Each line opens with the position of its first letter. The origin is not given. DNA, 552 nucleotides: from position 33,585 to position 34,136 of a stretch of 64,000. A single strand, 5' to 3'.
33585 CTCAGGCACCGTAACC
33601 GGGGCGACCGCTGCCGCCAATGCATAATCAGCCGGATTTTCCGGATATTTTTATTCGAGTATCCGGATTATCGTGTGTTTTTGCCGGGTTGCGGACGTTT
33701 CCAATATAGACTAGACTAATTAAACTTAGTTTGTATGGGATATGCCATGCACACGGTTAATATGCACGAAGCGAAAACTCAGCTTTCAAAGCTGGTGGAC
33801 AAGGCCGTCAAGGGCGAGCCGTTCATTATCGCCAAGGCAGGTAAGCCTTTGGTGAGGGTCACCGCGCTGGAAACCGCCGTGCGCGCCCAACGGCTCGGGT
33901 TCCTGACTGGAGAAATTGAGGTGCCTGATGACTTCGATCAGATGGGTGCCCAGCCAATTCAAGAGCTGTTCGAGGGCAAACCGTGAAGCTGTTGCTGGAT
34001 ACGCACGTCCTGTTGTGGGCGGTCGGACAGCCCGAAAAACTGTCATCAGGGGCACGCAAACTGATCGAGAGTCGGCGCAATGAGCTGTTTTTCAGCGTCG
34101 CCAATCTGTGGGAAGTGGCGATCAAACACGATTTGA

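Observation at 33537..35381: Phd-VapC cassette bounded by 18-bp perfect inverted repeats interrupts the MFS-ssb gene pair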

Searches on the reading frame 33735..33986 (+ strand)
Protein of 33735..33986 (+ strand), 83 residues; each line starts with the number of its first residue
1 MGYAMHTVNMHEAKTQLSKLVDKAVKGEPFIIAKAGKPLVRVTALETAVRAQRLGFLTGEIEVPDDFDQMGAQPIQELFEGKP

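Call 7: search_protein_families(library=pfam, proteins=[window:33735-33986:+])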
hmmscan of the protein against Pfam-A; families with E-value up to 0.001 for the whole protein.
window:33735-33986:+ (83 aa): 2 families
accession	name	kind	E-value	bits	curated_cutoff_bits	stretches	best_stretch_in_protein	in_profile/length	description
PF02604.26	PhdYeFM_antitox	-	2.5e-10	40.4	29.8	1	5-47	1-44/74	Antitoxin Phd_YefM, type II toxin-antitoxin system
PF12910.14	PHD_like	-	0.00071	20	27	1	5-37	1-35/141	Antitoxin of toxin-antitoxin, RelE / RelB, TA system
